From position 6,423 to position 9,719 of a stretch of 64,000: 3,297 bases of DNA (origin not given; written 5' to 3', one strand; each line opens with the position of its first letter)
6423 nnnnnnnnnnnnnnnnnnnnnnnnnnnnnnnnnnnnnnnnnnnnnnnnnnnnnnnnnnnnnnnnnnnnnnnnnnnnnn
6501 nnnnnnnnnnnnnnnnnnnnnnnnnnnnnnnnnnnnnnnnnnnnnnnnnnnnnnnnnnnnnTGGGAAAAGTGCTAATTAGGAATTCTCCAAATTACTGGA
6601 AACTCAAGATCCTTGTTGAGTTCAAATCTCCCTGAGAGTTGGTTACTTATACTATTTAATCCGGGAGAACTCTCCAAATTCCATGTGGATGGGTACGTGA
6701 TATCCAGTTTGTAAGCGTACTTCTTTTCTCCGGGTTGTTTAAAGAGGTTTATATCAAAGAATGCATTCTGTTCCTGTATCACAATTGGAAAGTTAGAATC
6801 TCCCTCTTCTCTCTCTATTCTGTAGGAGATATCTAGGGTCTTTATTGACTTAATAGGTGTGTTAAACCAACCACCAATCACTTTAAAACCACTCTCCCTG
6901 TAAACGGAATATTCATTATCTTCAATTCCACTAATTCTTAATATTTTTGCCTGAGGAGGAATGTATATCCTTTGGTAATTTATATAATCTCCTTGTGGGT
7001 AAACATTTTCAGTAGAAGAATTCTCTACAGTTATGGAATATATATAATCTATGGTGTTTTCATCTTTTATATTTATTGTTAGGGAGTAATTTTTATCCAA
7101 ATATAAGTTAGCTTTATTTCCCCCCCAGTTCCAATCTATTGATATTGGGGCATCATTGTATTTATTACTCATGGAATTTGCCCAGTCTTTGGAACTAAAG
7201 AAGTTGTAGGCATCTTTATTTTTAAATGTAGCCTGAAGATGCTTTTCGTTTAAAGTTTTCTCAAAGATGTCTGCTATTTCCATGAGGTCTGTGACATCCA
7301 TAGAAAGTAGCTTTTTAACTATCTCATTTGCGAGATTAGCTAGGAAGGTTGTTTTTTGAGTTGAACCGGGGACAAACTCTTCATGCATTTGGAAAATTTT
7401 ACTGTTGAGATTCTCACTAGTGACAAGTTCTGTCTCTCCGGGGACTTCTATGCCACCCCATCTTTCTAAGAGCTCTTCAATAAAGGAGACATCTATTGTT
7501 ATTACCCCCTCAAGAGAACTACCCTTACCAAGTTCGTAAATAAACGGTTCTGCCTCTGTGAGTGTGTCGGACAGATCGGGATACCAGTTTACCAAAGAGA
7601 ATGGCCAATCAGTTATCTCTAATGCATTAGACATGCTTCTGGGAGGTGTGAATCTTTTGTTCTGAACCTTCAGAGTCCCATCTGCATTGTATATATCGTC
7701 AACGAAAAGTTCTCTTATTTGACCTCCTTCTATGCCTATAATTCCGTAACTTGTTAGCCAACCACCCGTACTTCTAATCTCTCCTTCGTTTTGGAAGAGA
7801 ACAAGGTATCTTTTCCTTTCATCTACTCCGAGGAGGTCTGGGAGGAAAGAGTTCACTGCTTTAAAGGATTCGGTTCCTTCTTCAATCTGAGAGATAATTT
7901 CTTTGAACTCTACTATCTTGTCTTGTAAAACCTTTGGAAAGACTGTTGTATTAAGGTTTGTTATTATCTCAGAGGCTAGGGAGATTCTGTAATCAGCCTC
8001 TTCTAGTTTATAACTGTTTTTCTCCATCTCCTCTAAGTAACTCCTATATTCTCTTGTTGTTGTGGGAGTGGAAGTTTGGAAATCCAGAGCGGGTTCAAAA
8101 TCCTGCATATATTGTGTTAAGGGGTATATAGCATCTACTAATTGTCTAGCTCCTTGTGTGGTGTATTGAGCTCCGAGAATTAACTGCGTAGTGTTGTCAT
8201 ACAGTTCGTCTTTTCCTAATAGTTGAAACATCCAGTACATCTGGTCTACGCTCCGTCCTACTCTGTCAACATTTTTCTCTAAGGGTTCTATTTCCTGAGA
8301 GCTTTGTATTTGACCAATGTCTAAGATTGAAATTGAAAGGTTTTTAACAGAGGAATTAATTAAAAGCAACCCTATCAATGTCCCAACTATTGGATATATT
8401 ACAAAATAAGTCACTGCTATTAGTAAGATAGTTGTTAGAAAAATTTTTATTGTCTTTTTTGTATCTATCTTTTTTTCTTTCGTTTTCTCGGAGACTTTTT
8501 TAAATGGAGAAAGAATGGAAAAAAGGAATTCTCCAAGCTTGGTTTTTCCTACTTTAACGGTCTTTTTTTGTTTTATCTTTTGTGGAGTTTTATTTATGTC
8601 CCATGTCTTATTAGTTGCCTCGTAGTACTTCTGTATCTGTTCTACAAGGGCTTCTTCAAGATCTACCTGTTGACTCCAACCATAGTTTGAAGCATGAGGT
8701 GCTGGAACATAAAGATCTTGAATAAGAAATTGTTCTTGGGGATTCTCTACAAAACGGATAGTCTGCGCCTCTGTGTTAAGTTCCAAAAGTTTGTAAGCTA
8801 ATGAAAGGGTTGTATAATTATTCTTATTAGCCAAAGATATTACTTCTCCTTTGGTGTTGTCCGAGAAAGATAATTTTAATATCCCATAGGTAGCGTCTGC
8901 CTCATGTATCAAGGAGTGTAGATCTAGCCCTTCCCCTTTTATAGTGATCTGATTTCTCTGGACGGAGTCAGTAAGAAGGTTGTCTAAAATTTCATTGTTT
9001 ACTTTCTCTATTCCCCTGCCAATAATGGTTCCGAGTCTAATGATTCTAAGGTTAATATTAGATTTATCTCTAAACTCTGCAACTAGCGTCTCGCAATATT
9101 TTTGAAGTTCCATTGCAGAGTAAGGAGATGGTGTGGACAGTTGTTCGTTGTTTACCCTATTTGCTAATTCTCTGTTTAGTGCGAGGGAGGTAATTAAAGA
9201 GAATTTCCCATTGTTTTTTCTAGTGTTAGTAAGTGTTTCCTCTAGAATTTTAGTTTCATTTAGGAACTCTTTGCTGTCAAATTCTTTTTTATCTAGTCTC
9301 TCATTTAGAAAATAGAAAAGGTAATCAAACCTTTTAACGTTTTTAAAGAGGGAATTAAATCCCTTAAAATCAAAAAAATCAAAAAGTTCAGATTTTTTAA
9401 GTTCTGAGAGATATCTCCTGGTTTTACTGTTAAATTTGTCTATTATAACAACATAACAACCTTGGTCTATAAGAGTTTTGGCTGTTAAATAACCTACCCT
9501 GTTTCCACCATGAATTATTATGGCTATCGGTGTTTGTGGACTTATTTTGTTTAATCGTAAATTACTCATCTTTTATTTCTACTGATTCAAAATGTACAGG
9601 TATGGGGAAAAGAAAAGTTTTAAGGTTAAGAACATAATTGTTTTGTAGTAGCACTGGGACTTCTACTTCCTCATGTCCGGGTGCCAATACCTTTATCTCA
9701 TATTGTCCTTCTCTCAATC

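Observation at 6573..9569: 998-aa protein combining a cytoplasmic Rossmann-like domain, a TM span and a ~600-aa extracytoplasmic domain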

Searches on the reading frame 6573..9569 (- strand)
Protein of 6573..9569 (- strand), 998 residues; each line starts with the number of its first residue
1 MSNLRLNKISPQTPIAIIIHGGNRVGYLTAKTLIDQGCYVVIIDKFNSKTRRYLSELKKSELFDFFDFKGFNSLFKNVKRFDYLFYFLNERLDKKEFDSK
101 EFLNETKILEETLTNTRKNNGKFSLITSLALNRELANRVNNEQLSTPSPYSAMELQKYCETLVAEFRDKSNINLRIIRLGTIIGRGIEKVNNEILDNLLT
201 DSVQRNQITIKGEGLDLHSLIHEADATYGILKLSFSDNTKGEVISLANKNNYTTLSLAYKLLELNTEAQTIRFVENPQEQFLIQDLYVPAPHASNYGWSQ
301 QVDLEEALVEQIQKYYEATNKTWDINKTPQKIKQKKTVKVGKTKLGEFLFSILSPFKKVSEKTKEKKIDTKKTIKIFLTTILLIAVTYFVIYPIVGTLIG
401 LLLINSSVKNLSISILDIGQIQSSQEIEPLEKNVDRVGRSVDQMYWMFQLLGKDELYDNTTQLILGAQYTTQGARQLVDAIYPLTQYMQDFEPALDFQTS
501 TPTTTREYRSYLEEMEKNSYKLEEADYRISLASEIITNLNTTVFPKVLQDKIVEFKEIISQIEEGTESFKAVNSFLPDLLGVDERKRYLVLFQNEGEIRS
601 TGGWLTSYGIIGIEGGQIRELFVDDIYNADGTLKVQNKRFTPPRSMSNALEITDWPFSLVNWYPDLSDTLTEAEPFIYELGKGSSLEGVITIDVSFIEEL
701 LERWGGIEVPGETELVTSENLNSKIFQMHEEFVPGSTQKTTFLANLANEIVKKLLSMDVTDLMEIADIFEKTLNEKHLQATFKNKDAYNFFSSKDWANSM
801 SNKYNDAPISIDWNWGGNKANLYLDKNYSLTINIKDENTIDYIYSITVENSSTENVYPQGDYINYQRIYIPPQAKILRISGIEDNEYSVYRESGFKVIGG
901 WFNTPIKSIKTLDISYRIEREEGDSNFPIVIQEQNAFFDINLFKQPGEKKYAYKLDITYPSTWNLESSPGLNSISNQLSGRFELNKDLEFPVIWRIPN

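Call 5: search_protein_families(library=pfam, proteins=[window:6573-9569:-], max_evalue=1)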
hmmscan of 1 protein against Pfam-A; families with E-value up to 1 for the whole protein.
window:6573-9569:- (998 aa): 4 families
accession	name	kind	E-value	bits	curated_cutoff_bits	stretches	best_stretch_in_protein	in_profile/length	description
PF13196.11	DUF4012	-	2.1e-16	61.1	28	1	583-721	1-135/144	Protein of unknown function (DUF4012)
PF01370.27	Epimerase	-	6.6e-05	22.9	20.9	1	25-234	10-225/240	NAD dependent epimerase/dehydratase family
PF02254.24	TrkA_N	-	0.039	14.7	23.8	1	17-53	1-37/116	TrkA-N domain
PF09087.17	Cyc-maltodext_N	-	0.069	13.9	25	1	201-262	23-85/88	Cyclomaltodextrinase, N-terminal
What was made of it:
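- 6573..9569 (-): Whole gene: 998-aa bitopic membrane protein (pseudo-SDR, TM helix, DUF4012 ectodomain); stop codon at 6573-6575. Pfam DUF4012 plus Epimerase (call 5).
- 7146..7829 (-): Residues 581-808: alpha/beta core (Pfam DUF4012) with an LCP-like fold. It carries the conserved polar cluster Q593 N594 E597 R599 G602 G603 D625 Y627 D630 N661 N720 K724 K739 K776. Pfam (call 5).
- On DUF4012 (Pfam PF13196): 61.1 bits against 28, residues 583-721 (call 5).
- On Extended SDR / NAD-dependent epimerase-dehydratase (Pfam PF01370): 22.9 bits against 20.9 (call 5).
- On Polysaccharide co-polymerase / Wzz (considered): No Wzz hit in Pfam (call 5).
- Closest known: Pfam DUF4012. Same: Clear family membership: 61 bits against a cut-off of 28 (call 5).
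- Checked: It also finds Epimerase PF01370 at 25-234 (22.9 bits, cut-off 20.9) (call 5).
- No similarity to Wzz/PCP families was found (call 5). Pfam Epimerase scores just above its cut-off (call 5).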

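Call 6: search_protein_families(library=ncbifam, proteins=[window:6573-9569:-], max_evalue=1)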
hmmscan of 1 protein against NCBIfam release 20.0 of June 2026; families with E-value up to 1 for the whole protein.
window:6573-9569:- (998 aa): 5 families
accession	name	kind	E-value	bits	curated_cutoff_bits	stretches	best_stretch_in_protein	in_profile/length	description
NF004045.0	PRK05562.1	equivalog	0.0086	15.5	181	1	15-56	26-67/225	NAD(P)-dependent oxidoreductase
NF007039.0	PRK09496.3-2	equivalog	0.03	13.1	293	1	11-59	225-273/446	Trk system potassium transporter TrkA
NF007043.0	PRK09496.3-6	equivalog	0.096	11.4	384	1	17-53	235-270/445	Trk system potassium transporter TrkA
NF004791.0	PRK06138.1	equivalog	0.14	11.4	312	1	14-57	6-49/252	SDR family oxidoreductase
NF038069.1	blaIDC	exception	0.16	10.8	850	1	208-256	124-172/395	IDC family class C beta-lactamase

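Call 9: search_solved_structures(query=window:6573-9569:-, max_evalue=1, show_alignments=3)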
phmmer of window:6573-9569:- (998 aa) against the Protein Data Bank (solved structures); distinct sequences matched with E-value up to 1: 7.
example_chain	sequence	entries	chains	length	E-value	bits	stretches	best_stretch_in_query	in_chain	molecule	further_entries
8rdg_A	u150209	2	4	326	1.2e-07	33.6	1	18-251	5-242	SDR family NAD(P)-dependent oxidoreductase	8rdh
8rdi_A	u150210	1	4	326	1.2e-07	33.6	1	18-251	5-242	SDR family NAD(P)-dependent oxidoreductase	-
4gll_A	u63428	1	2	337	1.7e-05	26.5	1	155-317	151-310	UDP-glucuronic acid decarboxylase 1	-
4m55_A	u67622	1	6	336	2.5e-05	25.9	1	157-317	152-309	UDP-glucuronic acid decarboxylase 1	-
4lk3_A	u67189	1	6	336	3e-05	25.7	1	157-317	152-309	UDP-glucuronic acid decarboxylase 1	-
2b69_A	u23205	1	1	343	7.6e-05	24.3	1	155-314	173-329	UDP-glucuronate decarboxylase 1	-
4i5f_A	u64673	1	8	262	0.99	10.7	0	15-57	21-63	Alclohol dehydrogenase/short-chain dehydrogenase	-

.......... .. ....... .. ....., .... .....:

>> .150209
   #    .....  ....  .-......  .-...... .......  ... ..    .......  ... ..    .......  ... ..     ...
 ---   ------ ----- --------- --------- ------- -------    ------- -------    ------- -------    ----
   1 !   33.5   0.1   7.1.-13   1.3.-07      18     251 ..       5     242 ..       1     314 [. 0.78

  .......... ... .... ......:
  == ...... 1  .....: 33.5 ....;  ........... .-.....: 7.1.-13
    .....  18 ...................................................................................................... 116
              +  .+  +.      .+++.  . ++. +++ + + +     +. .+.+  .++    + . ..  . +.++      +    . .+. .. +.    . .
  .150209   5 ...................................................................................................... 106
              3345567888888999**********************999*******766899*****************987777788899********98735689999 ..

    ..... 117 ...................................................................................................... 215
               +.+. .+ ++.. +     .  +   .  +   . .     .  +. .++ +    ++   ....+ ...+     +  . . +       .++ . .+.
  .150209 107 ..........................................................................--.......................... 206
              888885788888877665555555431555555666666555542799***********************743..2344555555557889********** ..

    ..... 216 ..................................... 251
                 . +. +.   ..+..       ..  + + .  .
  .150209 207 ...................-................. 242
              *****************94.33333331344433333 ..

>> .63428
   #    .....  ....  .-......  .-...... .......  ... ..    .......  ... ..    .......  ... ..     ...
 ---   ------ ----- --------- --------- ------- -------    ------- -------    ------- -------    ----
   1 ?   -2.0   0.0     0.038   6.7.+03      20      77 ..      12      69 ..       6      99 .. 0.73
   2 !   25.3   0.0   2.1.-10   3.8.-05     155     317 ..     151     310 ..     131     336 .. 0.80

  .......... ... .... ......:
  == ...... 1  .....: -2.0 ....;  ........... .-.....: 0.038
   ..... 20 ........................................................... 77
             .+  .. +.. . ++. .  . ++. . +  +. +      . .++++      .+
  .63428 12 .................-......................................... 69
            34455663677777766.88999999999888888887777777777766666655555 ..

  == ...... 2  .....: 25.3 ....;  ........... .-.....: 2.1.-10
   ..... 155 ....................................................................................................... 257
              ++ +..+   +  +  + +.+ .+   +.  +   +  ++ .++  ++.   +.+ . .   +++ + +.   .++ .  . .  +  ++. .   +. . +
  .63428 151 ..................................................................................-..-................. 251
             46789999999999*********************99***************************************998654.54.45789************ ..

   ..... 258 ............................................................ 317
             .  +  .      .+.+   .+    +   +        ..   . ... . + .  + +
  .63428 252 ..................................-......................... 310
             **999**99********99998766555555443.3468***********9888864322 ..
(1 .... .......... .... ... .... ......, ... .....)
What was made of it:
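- On Extended SDR / NAD-dependent epimerase-dehydratase (Pfam PF01370): 8rdg E 1e-7 and UXS1 E 2e-5 (call 9).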
